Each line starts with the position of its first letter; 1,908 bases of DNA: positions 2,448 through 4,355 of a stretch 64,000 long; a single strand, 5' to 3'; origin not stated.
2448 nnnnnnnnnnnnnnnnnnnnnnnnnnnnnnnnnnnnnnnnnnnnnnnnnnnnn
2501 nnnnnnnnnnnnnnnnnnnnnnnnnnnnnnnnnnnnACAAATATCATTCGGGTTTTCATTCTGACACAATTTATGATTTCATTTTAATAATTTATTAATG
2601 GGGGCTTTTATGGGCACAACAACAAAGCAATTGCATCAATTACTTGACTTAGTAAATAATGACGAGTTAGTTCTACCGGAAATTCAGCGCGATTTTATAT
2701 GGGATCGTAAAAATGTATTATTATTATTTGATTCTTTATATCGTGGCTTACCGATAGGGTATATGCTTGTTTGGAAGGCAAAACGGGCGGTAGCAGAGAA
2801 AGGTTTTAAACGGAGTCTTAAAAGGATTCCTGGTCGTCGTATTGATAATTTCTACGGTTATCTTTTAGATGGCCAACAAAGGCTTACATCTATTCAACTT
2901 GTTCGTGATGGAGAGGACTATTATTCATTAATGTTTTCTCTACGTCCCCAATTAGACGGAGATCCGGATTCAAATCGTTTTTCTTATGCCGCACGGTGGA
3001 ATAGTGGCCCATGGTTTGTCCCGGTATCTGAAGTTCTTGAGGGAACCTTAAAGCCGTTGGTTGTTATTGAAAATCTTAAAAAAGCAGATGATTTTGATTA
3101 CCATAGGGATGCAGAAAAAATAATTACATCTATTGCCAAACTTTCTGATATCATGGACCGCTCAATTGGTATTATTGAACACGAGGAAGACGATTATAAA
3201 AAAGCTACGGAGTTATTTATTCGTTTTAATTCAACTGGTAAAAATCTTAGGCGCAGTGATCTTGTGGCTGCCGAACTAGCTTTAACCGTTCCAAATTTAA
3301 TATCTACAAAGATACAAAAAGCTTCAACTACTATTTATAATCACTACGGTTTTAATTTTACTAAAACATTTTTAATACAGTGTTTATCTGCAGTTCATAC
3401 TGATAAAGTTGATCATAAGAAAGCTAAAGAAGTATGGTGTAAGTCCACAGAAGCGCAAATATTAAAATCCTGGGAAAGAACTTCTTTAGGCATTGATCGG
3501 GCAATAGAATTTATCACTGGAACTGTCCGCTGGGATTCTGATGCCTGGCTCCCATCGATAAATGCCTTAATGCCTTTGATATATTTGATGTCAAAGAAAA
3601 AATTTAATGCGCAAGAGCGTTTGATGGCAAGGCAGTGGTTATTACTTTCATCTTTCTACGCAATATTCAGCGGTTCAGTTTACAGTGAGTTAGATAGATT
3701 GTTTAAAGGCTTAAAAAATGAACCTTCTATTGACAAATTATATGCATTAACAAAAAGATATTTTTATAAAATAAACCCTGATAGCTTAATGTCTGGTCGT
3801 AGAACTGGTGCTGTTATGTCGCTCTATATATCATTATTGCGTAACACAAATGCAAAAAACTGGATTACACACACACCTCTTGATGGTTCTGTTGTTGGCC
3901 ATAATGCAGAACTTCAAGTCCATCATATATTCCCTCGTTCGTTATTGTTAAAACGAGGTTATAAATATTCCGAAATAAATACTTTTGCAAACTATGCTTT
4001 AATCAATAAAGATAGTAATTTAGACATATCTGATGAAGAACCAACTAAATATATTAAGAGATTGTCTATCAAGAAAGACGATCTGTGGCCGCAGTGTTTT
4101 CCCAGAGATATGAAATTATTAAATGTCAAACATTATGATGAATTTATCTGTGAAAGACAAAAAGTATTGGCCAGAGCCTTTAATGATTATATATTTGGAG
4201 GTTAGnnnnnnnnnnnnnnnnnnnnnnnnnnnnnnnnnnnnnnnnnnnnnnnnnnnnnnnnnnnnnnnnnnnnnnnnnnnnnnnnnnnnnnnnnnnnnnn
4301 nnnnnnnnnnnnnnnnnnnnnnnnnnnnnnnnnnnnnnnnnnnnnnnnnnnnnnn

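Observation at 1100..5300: AT-rich sub-island with Abi_C-like, GmrSD-like and a translationally coupled SIR2_2 gene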

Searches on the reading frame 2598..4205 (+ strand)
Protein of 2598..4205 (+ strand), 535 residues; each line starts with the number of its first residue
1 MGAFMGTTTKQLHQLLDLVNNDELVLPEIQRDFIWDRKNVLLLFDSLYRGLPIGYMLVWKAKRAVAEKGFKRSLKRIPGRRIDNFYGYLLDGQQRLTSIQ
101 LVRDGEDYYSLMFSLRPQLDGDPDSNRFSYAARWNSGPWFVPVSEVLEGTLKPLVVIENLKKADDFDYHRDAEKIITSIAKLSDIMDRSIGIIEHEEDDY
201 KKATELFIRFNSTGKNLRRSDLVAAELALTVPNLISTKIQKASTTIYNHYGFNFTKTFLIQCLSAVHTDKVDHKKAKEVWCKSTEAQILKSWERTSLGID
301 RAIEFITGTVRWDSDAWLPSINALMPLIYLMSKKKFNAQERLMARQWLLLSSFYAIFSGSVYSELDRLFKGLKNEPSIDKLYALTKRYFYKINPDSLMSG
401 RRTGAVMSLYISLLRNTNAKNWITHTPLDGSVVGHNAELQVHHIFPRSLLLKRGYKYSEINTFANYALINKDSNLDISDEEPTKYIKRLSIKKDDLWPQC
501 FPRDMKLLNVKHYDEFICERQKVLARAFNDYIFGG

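Call 3: search_protein_families(library=pfam, proteins=[window:2598-4205:+], max_evalue=0.01)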
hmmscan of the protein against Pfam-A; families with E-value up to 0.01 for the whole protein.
window:2598-4205:+ (535 aa): 1 family
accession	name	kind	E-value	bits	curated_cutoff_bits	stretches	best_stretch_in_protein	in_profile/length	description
PF03235.19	GmrSD_N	-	2.7e-26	93.4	33.2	1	16-227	2-198/199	GmrSD restriction endonuclease, N-terminal domain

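Call 4: search_protein_families(library=padloc, proteins=[window:2598-4205:+], max_evalue=0.01)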
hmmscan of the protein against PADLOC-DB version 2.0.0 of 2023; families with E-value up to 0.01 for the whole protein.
window:2598-4205:+ (535 aa): 9 families
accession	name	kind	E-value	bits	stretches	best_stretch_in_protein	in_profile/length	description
PDLC04151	HEC-05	-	1.2e-39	134.6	2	139-530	189-591/600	-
PDLC04709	PDC-M55C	-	5e-31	105.9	1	10-369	15-382/554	-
PDLC04150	HEC-05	-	8.6e-23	79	2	12-105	10-114/583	-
PDLC04152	HEC-05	-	4.1e-14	50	2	10-64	7-64/566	-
PDLC04153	HEC-05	-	3.7e-11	39.9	1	17-101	14-110/621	-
PDLC03877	NsnA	-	0.00019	18.8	1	7-100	48-122/385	-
PDLC04155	HEC-06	-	0.00068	16.2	0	11-49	8-46/562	-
PDLC04027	PD-T4-2_A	-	0.00099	16.3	1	18-56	46-85/363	-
PDLC04157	HEC-06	-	0.0023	14.6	0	10-47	9-46/558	-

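Call 8: search_protein_families(library=ncbifam, proteins=[window:2598-4205:+], max_evalue=0.01)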
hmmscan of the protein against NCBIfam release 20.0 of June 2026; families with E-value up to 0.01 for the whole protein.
window:2598-4205:+ (535 aa): 0 families

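Call 21: find_homologous_proteins(query=window:2610-4205:+, max_evalue=0.001)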
Query window:2610-4205:+ (531 aa): 936 proteins with E <= 0.001 among 8000 candidates; the best 120 are listed.
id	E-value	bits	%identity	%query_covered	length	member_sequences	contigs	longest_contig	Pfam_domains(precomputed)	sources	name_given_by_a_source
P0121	0.0e+0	1215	100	100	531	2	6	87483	PF03235.20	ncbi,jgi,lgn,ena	-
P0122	3.4e-218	744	62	99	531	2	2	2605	PF03235.20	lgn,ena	-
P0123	2.7e-207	708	60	99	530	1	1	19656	PF03235.20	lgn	-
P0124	4.8e-204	697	58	99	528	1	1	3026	PF03235.20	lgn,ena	-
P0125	2.6e-202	692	58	99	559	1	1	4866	PF03235.20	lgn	-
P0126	5.6e-198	677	57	99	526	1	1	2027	PF03235.20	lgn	-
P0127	1.2e-195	670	56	99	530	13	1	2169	PF03235.20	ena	-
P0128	2.5e-195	669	56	100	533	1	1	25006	PF03235.20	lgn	-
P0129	2.3e-194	665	57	100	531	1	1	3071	PF03235.20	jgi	-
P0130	3.1e-194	665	57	99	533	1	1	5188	PF03235.20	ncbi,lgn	ncbi:hypothetical protein ES705_23875 [subsurface metagenome]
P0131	1.3e-193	663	55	100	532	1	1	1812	PF03235.20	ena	-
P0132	2.3e-193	662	55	99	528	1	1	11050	PF03235.20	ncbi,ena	-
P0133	2.3e-193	662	55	100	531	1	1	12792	PF07510.17,PF03235.20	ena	-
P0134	2.8e-193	662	55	100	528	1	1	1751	PF03235.20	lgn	-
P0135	1.8e-192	659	57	99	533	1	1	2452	PF03235.20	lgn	-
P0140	9.4e-190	650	54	100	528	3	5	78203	PF03235.20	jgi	jgi:hypothetical protein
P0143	3.2e-189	648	56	98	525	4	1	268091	PF03235.20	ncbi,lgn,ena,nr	ncbi:MAG: DUF262 domain-containing protein [bacterium]|nr:DUF262 domain-containing protein [bacteriu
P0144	5.4e-189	648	55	99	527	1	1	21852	PF03235.20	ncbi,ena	-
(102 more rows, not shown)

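Call 22: find_encoding_contigs(protein=P0122, flank=6000, max_places=3)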
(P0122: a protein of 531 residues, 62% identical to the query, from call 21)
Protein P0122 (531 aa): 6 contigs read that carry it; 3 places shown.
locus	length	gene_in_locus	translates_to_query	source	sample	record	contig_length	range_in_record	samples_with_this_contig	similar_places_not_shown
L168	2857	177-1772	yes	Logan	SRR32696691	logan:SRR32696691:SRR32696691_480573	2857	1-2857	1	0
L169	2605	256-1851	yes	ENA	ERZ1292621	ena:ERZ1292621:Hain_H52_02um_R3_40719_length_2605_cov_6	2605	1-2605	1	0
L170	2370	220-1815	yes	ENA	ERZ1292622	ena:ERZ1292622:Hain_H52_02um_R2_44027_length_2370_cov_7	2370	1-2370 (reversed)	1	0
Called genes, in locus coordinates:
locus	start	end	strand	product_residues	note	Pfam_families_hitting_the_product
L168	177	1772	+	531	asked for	PF03235:GmrSD_N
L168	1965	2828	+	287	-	-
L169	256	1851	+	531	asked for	PF03235:GmrSD_N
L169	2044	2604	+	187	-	?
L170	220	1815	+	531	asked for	PF03235:GmrSD_N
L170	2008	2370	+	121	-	?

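Call 23: find_encoding_contigs(protein=P0123, flank=6000, max_places=3)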
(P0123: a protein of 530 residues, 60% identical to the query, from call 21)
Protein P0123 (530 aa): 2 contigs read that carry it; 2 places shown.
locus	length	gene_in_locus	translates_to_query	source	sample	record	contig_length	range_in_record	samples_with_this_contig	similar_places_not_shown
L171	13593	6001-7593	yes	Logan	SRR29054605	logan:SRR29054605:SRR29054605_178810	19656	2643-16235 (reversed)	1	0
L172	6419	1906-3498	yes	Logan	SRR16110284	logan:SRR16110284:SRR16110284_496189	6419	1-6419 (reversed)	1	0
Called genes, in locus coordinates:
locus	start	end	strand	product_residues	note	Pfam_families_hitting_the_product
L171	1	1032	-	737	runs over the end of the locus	PF00176:SNF2-rel_dom (faint), PF00270:DEAD (faint), PF04851:ResIII (faint), PF00271:Helicase_C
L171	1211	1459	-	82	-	-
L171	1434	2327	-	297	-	-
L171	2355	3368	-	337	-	PF19587:DUF6094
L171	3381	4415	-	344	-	PF13155:Toprim_2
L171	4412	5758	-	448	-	PF18897:Gp3-like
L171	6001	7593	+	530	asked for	PF03235:GmrSD_N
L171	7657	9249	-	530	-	-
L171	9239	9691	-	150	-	-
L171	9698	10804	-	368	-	-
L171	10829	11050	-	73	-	-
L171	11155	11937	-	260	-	PF00899:ThiF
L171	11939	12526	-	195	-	PF09436:DUF2016, PF14464:Prok-JAB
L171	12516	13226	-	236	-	PF14460:Prok-E2_D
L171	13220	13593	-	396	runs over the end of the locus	-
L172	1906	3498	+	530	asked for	PF03235:GmrSD_N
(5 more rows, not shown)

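Call 30: search_protein_families(library=pfam, proteins=[L168:1965-2828:+], max_evalue=0.01)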
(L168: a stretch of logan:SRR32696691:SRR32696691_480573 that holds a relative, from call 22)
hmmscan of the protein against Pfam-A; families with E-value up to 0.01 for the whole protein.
L168:1965-2828:+ (287 aa): 0 families

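Call 37: find_related_loci(query=A2, collection=viral_contigs, flank=5000)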
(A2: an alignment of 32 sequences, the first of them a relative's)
Query A2 (531 aa) in viral_contigs; peptide patterns used: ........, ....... (x = any residue, [..] = any of these).
20 stretches matched a pattern; 2 encode a relative of the query (tblastn E <= 1e-3); 2 distinct loci.
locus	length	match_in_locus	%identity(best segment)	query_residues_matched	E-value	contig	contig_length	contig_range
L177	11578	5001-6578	46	1-528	2e-146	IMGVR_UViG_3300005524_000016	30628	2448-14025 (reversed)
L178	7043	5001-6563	44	4-528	8e-145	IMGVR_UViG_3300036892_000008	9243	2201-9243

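Call 39: find_encoding_contigs(protein=P0128, flank=5000, max_places=2)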
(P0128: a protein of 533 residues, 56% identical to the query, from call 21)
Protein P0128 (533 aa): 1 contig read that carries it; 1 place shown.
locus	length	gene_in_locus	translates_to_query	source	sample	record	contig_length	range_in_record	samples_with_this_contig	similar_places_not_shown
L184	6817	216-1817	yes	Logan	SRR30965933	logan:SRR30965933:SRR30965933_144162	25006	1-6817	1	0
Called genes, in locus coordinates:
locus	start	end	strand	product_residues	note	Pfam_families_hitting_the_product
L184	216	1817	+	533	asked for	PF03235:GmrSD_N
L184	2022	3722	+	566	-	PF03235:GmrSD_N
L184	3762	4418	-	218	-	-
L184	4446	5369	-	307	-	-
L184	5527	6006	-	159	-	PF13366:PDDEXK_3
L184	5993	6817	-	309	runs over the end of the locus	-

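Call 40: find_encoding_contigs(protein=P0140, flank=5000, max_places=3)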
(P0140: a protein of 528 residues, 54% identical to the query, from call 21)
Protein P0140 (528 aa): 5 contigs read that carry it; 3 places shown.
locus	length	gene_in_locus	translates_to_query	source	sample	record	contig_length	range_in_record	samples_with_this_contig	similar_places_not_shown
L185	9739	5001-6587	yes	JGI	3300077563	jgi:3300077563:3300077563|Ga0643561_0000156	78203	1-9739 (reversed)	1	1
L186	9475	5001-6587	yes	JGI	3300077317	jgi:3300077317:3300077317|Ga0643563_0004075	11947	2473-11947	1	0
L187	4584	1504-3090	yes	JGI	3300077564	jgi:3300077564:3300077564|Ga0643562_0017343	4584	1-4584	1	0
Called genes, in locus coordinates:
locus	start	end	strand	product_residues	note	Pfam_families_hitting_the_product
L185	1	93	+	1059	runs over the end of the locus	PF04851:ResIII, PF00271:Helicase_C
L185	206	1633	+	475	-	PF13489:Methyltransf_23 (faint)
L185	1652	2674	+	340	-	PF08902:DUF1848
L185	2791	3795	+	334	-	PF03235:GmrSD_N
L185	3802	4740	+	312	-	-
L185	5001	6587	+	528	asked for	PF03235:GmrSD_N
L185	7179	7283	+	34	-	-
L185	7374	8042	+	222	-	PF04326:SLFN_AlbA_2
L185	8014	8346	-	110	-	-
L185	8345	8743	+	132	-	PF13749:HATPase_c_4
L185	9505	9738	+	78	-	?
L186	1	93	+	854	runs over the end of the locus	?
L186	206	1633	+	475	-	PF13489:Methyltransf_23 (faint)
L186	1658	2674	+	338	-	PF08902:DUF1848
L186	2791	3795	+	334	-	PF03235:GmrSD_N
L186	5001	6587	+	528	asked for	PF03235:GmrSD_N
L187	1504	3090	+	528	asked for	PF03235:GmrSD_N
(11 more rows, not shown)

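Call 41: find_encoding_contigs(protein=P0143, flank=5000, max_places=2)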
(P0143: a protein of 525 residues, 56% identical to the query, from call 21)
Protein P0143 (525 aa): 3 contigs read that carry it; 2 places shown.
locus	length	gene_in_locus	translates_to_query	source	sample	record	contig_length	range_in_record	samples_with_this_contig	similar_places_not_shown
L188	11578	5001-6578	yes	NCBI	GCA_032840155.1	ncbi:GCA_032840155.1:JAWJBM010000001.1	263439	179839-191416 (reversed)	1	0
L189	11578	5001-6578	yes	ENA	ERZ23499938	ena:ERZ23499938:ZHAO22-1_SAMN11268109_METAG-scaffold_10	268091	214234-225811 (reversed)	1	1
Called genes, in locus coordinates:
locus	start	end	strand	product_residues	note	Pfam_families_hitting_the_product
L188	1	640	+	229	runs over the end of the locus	PF06325:PrmA, PF05175:MTS, PF13489:Methyltransf_23 (weak)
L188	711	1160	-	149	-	-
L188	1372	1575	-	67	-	-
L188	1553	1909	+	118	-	PF00990:GGDEF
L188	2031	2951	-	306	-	PF01210:NAD_Gly3P_dh_N (weak), PF02558:ApbA, PF08546:ApbA_C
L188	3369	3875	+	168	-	PF22381:Staph_reg_Sar_Rot, PF01047:MarR, PF12802:MarR_2, PF13412:HTH_24 (weak)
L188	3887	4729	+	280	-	PF13489:Methyltransf_23, PF01135:PCMT, PF01209:Ubie_methyltran, PF05175:MTS (weak), PF08241:Methyltransf_11, PF08242:Methyltransf_12, PF13649:Methyltransf_25, PF13847:Methyltransf_31, +3 more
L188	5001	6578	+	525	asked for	PF03235:GmrSD_N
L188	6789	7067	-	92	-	PF27253:AF_1253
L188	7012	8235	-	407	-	PF01656:CbiA, PF02374:ArsA_ATPase, PF13614:AAA_31, PF17886:ArsA_HSP20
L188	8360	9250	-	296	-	PF02749:QRPTase_N, PF01729:QRPTase_C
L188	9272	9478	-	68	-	-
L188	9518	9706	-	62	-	-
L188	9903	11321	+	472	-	PF00342:PGI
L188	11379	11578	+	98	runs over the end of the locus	-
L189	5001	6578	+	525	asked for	PF03235:GmrSD_N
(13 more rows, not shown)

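Call 42: find_encoding_contigs(protein=P0144, flank=5000, max_places=2)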
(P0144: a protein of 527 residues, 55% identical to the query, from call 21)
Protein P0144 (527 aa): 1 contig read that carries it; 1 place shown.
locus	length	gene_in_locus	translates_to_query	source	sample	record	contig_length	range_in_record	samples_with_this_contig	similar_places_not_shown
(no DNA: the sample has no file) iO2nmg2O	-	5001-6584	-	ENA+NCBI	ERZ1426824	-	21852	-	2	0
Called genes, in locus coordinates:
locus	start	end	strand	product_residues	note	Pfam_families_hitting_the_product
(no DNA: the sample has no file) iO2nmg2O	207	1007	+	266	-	PF01513:NAD_kinase, PF20143:NAD_kinase_C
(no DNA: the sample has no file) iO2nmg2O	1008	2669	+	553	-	PF02463:SMC_N, PF13175:AAA_15, PF13476:AAA_23, PF13555:AAA_29 (weak)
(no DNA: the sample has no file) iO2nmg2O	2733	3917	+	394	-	PF17761:DUF1016_N, PF06250:YhcG_C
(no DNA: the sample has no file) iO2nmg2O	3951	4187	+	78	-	-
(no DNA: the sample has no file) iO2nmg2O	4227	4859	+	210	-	PF17761:DUF1016_N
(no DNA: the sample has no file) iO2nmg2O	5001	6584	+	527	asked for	PF03235:GmrSD_N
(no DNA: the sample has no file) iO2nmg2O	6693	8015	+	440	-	PF01523:PmbA_TldD_1st, PF19290:PmbA_TldD_2nd, PF19289:PmbA_TldD_3rd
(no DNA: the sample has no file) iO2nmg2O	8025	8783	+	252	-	PF00481:PP2C, PF13672:PP2C_2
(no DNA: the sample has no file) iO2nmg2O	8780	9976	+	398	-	PF00069:Pkinase, PF07714:PK_Tyr_Ser-Thr, PF03109:ABC1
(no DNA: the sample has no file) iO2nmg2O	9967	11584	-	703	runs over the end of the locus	PF00515:TPR_1 (faint), PF07719:TPR_2 (faint), PF13176:TPR_7 (faint), PF13424:TPR_12 (faint), PF13414:TPR_11 (faint), PF13428:TPR_14 (faint), PF13431:TPR_17 (faint), PF13432:TPR_16, +6 more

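Call 49: search_solved_structures(query=A2, max_evalue=0.01, show_alignments=2)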
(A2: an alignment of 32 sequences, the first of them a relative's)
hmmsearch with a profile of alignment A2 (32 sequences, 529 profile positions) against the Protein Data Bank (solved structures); distinct sequences matched with E-value up to 0.01: 1.
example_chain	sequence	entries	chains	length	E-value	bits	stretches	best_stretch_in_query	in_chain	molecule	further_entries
7p9k_A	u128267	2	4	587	5.2e-26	94.9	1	7-370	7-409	DUF262 domain-containing protein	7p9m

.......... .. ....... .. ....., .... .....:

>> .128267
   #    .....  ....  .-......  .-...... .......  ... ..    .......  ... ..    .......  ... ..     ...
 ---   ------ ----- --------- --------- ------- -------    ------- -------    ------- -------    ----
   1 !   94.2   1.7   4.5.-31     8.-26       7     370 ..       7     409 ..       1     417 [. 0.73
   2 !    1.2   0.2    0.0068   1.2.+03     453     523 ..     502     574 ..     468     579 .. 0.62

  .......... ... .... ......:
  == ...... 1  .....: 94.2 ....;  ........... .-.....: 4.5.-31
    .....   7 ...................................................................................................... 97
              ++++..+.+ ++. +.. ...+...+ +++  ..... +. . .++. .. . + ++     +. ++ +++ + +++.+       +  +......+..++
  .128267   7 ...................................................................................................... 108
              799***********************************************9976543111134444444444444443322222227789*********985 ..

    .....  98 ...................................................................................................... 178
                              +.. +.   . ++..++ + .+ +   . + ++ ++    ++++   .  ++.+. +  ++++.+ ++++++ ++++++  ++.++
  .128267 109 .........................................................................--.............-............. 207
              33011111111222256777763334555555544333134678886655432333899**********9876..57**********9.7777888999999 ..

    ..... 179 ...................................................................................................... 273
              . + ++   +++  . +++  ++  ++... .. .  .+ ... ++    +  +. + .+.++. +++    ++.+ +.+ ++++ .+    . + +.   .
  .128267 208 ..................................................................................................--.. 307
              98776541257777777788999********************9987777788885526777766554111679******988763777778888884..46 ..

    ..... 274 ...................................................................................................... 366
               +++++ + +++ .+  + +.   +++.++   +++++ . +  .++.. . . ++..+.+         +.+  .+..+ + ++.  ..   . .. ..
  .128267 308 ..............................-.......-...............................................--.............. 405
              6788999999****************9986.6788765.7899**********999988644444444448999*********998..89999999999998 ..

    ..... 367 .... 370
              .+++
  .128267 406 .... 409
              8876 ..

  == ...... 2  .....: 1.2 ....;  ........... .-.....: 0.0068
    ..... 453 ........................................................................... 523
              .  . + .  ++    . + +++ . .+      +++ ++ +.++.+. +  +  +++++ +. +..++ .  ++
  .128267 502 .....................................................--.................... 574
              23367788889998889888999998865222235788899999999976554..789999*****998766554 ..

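Call 68: search_dna_similar(query=P0121, collection=plasmids, mode=protein, max_evalue=1e-20, max_rows=30)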
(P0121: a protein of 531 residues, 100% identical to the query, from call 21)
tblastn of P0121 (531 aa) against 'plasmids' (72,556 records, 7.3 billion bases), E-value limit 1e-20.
Records with a match: 11; places in all: 11; records where one place covers at least 80% of the query: 10.
Best place of each record, by identity: <60% 11.
By first word of the organism name: Nostoc 4; Rhizobium 1; Planctomycetes 1; Paracoccus 1; Aulosira 1; Calothrix 1; Haloquadratum 1; halophilic 1.
By predicted mobility (MOB-suite, as given by PLSDB): non-mobilizable 5; conjugative 4; mobilizable 2.
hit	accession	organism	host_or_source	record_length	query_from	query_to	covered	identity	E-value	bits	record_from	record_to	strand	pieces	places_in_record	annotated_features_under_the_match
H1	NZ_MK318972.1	Rhizobium rhizogenes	-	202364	23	531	96%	27.8%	1e-37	155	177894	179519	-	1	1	DUF262 domain-containing protein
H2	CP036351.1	Planctomycetes bacterium K2D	-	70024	23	528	95%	27.7%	2e-33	142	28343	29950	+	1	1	hypothetical protein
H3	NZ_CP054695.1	Nostoc edaphicum CCNP1411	-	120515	23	528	95%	27.7%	1e-39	161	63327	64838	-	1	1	DUF262 domain-containing protein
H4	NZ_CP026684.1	Nostoc sp. 'Peltigera membranacea cyanobiont' N6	Lichen thallus,Peltigera membranacea ...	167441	23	528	95%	27.7%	7e-39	159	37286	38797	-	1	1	DUF262 domain-containing protein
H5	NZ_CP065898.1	Paracoccus marcusii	Cancer pagurus,whole ...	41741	23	525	95%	27.8%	2e-39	160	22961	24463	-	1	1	DUF262 domain-containing protein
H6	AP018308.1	Aulosira laxa NIES-50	-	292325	23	528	95%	26.9%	6e-38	156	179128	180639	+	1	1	hypothetical protein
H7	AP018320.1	Nostoc sp. HK-01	-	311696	23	528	95%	26.6%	2e-36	152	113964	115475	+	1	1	hypothetical protein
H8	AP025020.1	Calothrix sp. PCC 7716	-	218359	42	528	92%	26.9%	8e-33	141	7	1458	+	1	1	none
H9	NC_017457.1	Haloquadratum walsbyi C23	-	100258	23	528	95%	24.9%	8e-29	129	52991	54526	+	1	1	DUF262 domain-containing protein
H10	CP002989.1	halophilic archaeon DL31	-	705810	23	528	95%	24.6%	6e-29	129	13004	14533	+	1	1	Protein of unknown function DUF2081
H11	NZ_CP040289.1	Nostoc sp. C057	Phaeoceros,pure culture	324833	200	528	62%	27.0%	8e-23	110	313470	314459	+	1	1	DUF1524 domain-containing protein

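Call 77: search_protein_families(library=pfam, proteins=[P0133], max_evalue=1)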
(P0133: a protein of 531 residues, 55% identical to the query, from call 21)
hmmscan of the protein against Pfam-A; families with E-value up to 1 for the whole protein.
P0133 (531 aa): 2 families
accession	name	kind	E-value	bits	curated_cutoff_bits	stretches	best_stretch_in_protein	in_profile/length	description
PF03235.19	GmrSD_N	-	1e-26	94.8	33.2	1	10-225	3-198/199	GmrSD restriction endonuclease, N-terminal domain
PF07510.16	GmrSD_C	-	2.7e-05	24.5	23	1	432-520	50-135/138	GmrSD restriction endonucleases, C-terminal domain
